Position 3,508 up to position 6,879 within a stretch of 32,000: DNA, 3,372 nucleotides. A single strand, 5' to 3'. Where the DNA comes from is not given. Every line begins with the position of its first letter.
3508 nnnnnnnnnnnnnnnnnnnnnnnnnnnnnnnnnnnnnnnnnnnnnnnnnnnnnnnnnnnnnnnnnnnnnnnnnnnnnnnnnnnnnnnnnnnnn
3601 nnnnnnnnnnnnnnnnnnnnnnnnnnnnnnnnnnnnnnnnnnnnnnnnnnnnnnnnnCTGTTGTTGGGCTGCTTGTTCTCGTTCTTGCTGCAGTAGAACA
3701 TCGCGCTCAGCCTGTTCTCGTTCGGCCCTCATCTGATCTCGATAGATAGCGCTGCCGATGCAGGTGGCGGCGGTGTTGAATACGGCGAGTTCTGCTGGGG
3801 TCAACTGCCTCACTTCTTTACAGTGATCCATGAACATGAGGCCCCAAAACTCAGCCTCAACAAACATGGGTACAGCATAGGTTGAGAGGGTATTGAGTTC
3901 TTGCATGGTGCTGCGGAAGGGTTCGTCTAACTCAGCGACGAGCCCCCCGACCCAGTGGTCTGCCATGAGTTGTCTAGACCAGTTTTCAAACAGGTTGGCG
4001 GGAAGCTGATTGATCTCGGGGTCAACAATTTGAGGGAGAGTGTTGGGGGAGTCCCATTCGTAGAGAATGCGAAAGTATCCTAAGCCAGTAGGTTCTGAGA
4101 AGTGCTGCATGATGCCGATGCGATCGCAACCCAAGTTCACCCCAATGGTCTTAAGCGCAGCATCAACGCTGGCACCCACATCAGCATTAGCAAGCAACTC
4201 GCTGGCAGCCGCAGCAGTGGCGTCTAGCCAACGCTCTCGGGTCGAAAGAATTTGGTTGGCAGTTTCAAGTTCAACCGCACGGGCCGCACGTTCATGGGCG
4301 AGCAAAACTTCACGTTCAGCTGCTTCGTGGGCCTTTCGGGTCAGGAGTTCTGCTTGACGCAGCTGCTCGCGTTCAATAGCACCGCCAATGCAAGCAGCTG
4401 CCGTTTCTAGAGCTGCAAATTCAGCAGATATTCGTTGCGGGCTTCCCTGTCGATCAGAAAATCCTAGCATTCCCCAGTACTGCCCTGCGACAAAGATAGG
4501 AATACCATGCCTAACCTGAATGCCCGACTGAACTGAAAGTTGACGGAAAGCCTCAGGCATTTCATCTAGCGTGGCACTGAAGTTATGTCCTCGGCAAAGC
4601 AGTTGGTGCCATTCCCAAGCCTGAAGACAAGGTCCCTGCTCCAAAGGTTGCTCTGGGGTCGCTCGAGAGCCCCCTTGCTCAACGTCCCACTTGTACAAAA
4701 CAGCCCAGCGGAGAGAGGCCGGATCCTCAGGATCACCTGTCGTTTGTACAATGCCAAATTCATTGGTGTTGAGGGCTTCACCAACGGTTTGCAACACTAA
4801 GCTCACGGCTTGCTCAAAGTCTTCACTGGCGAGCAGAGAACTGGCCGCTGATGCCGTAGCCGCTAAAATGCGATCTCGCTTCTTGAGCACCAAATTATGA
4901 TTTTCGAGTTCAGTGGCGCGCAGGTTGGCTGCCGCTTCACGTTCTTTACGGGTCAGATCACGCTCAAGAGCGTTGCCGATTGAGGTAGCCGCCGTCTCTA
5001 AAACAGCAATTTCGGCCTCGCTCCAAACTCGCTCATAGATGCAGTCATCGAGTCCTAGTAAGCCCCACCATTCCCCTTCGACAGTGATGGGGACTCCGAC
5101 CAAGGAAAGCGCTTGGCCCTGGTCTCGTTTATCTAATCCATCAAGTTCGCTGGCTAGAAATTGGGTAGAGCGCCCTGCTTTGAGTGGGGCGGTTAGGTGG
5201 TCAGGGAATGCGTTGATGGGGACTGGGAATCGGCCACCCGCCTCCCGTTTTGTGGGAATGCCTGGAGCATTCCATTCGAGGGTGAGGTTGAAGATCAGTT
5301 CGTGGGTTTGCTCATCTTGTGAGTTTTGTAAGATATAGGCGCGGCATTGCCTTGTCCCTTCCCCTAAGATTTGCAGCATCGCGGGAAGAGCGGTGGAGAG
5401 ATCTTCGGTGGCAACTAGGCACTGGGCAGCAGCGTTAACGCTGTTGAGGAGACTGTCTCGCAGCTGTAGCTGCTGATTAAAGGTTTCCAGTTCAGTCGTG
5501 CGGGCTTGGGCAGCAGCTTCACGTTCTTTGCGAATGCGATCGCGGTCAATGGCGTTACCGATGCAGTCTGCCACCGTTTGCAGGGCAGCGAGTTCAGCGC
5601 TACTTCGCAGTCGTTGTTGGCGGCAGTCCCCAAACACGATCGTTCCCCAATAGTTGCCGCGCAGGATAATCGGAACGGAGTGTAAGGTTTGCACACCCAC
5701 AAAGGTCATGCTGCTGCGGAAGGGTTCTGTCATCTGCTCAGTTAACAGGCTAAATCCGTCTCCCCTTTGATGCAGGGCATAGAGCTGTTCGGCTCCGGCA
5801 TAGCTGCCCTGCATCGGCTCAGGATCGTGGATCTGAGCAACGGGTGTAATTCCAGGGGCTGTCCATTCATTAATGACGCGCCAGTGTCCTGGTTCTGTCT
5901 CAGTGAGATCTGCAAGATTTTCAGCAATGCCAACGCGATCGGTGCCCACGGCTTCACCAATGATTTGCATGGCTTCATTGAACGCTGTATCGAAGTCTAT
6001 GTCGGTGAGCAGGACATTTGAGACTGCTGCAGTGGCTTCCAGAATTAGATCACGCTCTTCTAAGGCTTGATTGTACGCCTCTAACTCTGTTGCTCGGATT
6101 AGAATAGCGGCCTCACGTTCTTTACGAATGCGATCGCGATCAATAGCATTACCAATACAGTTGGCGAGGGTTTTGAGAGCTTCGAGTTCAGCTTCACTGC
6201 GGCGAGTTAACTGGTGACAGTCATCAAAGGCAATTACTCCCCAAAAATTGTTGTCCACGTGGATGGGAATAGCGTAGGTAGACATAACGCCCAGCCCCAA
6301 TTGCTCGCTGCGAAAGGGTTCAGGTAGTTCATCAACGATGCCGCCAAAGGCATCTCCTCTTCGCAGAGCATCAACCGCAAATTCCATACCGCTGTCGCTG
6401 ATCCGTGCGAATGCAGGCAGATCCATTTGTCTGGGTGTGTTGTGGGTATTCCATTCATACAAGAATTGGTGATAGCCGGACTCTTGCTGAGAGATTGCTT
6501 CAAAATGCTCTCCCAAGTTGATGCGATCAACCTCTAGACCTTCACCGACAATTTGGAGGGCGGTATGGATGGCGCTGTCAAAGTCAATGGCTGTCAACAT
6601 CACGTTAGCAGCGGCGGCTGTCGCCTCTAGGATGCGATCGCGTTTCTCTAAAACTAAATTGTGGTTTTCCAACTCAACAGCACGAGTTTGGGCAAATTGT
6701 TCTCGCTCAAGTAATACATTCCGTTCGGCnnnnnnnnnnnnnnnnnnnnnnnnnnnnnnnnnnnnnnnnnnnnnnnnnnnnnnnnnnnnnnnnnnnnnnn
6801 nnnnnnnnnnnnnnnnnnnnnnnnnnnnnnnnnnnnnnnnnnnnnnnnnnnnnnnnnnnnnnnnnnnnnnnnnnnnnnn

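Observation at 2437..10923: Soluble histidine kinase of about 2,830 aa with 13 tandem GAF domains feeding one HisKA_3 core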

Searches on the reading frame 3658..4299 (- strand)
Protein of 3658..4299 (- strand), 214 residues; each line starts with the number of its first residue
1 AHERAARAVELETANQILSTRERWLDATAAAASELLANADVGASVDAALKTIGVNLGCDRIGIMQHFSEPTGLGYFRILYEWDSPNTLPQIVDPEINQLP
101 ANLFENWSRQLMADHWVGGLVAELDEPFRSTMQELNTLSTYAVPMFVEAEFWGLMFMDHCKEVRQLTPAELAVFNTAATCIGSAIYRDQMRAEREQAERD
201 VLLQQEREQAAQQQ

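Call 10: search_protein_families(library=pfam, proteins=[window:3658-4299:-], max_evalue=0.1)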
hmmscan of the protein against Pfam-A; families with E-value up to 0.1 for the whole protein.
seq(214 aa): 2 families
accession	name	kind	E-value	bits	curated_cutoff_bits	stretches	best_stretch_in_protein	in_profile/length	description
PF01590.32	GAF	-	2.4e-06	28.5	22.4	1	45-185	6-133/133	GAF domain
PF13492.12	GAF_3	-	0.029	15.2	27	1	134-185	77-127/129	GAF domain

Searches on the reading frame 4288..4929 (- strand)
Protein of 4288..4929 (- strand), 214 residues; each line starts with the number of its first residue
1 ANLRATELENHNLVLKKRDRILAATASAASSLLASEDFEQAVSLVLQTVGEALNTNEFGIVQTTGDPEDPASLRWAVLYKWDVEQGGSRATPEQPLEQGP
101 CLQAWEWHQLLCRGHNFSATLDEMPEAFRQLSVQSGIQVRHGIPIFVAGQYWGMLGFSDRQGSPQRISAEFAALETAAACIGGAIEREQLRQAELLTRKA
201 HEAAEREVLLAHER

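Call 10: search_protein_families(library=pfam, proteins=[window:4288-4929:-], max_evalue=0.1)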
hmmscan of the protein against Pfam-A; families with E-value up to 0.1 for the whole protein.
seq(214 aa): 2 families
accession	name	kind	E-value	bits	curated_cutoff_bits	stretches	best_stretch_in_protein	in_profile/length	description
PF13185.12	GAF_2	-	0.00039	21.1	28.6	1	36-186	2-136/136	GAF domain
PF01590.32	GAF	-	0.01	16.8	22.4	1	37-185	1-133/133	GAF domain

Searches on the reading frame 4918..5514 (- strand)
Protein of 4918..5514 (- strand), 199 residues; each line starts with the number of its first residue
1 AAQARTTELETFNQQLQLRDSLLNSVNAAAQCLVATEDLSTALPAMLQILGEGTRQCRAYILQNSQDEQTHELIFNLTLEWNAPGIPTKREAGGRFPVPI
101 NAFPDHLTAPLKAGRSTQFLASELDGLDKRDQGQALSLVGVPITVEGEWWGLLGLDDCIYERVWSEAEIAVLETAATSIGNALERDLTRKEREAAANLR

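Call 10: search_protein_families(library=pfam, proteins=[window:4918-5514:-], max_evalue=0.1)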
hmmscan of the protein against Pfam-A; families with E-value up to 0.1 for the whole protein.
seq(199 aa): 2 families
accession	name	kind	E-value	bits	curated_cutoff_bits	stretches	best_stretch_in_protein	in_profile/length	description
PF01590.32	GAF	-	9.5e-10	39.6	22.4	1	38-183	1-133/133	GAF domain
PF13185.12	GAF_2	-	0.0011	19.6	28.6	1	131-184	84-136/136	GAF domain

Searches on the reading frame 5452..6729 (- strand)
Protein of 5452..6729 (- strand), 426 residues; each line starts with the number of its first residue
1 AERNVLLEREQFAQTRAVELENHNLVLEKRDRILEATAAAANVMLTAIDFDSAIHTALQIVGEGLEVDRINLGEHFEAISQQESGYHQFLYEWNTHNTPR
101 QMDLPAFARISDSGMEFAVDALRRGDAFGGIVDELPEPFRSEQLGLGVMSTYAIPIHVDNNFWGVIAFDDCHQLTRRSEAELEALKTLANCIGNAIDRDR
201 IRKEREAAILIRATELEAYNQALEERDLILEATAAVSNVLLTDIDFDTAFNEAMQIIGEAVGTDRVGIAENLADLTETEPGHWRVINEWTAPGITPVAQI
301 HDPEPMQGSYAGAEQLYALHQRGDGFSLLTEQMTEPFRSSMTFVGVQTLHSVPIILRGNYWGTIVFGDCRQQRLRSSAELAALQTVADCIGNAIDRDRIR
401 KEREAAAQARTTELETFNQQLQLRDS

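Call 33: search_solved_structures(query=A1, max_evalue=1)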
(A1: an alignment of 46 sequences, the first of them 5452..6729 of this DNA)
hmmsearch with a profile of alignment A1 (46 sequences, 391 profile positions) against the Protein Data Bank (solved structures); distinct sequences matched with E-value up to 1: 31.
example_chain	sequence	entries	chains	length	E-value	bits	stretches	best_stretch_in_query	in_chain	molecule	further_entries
6mgh_A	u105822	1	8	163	5.3e-11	45.4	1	227-377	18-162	miRFP670nano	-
6oap_A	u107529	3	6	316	1.6e-10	43.8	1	214-382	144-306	Dual sensor histidine kinase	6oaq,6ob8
7lsc_A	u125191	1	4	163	4.7e-09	39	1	32-377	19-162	miRFP670nano3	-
7lsd_A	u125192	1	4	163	1.4e-08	37.5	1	227-377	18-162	miRFP718nano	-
6bhn_A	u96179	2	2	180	1e-07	34.6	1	215-379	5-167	Methyl-accepting chemotaxis sensory transducer with phytochrome sensor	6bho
5dfx_A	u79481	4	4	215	2e-07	33.7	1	315-379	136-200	Histidine kinase | Sensory transduction histidine kinase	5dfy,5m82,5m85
6oza_A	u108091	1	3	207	2.1e-07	33.6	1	316-380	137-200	Two-component sensor histidine kinase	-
8w26_A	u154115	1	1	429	3.9e-07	32.7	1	323-389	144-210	histidine kinase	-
6ozb_A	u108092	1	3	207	4e-07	32.7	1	317-381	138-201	Two-component sensor histidine kinase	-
2lb5_A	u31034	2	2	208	2.5e-06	30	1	322-379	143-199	Sensor histidine kinase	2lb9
4bwi_A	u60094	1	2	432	3.4e-06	29.6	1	128-201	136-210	PHYTOCHROME-LIKE PROTEIN CPH2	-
3vv4_A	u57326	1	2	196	4e-06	29.4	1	269-369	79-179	Methyl-accepting chemotaxis protein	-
2k2n_A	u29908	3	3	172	4.3e-06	29.3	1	322-378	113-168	Sensor protein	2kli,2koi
8k9o_A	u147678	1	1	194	1.1e-05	27.9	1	35-182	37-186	histidine kinase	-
6xhg_A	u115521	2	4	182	1.2e-05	27.8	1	319-378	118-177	JSC1_58120g3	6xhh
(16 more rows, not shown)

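Call 42: predict_structure(alignment_id=A3)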
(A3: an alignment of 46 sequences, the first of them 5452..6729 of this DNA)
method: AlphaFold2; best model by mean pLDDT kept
length: 426 residues; sequences in the alignment: 46
mean_pLDDT: 93.2   pTM: 0.70
mean pLDDT of the five models: 93.2, 92.5, 91.8, 90.7, 89.9
residues with pLDDT >= 90: 383; 70-90: 28; 50-70: 15; < 50: 0
segments of 3 or more residues with pLDDT < 50: none
pLDDT, mean of each block of 10 residues (from residue 1): 95 96 91 95 96 98 97 96 94 96 92 93 97 95 95 97 98 95 97 97 95 94 92 95 89 96 95 68 90 79 67 93 97 95 94 96 96 95 96 94 95 96 93
secondary structure, 60 per line:
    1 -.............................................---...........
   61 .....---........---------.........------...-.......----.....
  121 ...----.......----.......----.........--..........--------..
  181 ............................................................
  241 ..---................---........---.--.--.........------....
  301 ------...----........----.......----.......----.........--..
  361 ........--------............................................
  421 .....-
elements in order: H2-46 H50-65 E69-76 E86-94 H105-108 E109-111 H116-123 E128-131 H139-145 E150-158 E161-170 H179-242 H246-261 E265-272 E282-290 H297-300 E307-309 H314-321 E326-329 H337-343 E348-356 E359-368 H377-425
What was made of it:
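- Checked: AlphaFold2 predicts a continuous 64-residue helix between modules 8 and 9 (call 42).
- Spine: the AF2 model of modules 8-9 has pLDDT 93.2 and one helix spanning residues 179-242 between the two GAFs (call 42).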

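Call 46: fold_search(model_id=the predicted structure, library=pdb)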
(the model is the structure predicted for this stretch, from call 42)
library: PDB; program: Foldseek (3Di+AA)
matches with E <= 10: 1375; with E <= 0.001: 410
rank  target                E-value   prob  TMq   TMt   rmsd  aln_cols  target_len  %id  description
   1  8w26                  1.5e-14  1.00  0.32  0.35  15.2       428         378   11  X-ray crystal structure of the GAF-PHY domains of SyB-Cph1 (released 2024-05-22)
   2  4bwi_A                1.5e-14  1.00  0.32  0.35  15.9       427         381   12  Structure of the phytochrome Cph2 from Synechocystis sp. PCC6803 (released 2013-10-30)
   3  4bwi_B                4.5e-14  1.00  0.31  0.35  16.2       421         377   13  Structure of the phytochrome Cph2 from Synechocystis sp. PCC6803 (released 2013-10-30)
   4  5hsq                  2.0e-13  1.00  0.33  0.29  17.8       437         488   13  The surface engineered photosensory module (PAS-GAF-PHY) of the bacterial phytochrome Agp1 (AtBphP1) in the Pr form, chr (released 2016-08-03)
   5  8rvx_B                2.0e-13  1.00  0.31  0.28  16.2       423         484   13  Cph1 phytochrome PAS-GAF-PHY Y176H mutant (released 2025-03-12)
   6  8rvx_D                3.0e-13  1.00  0.32  0.29  16.4       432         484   13  Cph1 phytochrome PAS-GAF-PHY Y176H mutant (released 2025-03-12)
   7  5i5l                  3.4e-13  1.00  0.32  0.29  16.0       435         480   12  The photosensory module (PAS-GAF-PHY) of the bacterial phytochrome Agp1 (AtBphP1) in the Pr form, chromophore modelled w (released 2016-08-03)
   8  6r26                  7.9e-13  1.00  0.32  0.29  15.9       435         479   14  The photosensory core module (PAS-GAF-PHY) of the bacterial phytochrome Agp1 (AtBphP1) locked in a Pr-like state (released 2020-04-01)
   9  8u63_A                8.9e-13  1.00  0.33  0.29  16.2       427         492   11  Cryo-EM structure of PsBphP in Pfr state, Dimer of Dimers PSM only (released 2024-08-21)
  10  5c5k_C                1.1e-12  1.00  0.31  0.28  16.1       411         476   11  Structure of the Pfr form of a canonical phytochrome (released 2016-02-17)
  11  6r27_B                1.3e-12  1.00  0.32  0.30  16.4       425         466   14  Crystallographic superstructure of the photosensory core module (PAS-GAF-PHY) of the bacterial phytochrome Agp1 (AtBph (released 2020-04-01)
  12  6r27_D                1.6e-12  1.00  0.30  0.28  15.5       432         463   14  Crystallographic superstructure of the photosensory core module (PAS-GAF-PHY) of the bacterial phytochrome Agp1 (AtBph (released 2020-04-01)
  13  9cxh_B                1.6e-12  1.00  0.32  0.19  18.2       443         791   14  Structure of PDE6C in complex with the rod inhibitory p gamma subunit in the presence of cGMP (released 2024-12-18)
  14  8u62_A                1.8e-12  1.00  0.33  0.29  15.9       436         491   10  Cryo-EM structure of PsBphP in Pfr state, Dimer of Dimers FL (released 2024-08-21)
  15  8rvx_C                2.0e-12  1.00  0.33  0.29  16.0       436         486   13  Cph1 phytochrome PAS-GAF-PHY Y176H mutant (released 2025-03-12)
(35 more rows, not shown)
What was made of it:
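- Closest known: Cyanobacteriochromes and knotless phytochromes. Same: The two-module model superposes best on GAF-PHY of SyB-Cph1 and Cph2 (call 46).
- The best fold matches are GAF-PHY of the knotless phytochromes SyB-Cph1 and Cph2, and PDE6 GAF-A/B. These are known parallel dimers with a helical spine (call 46).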
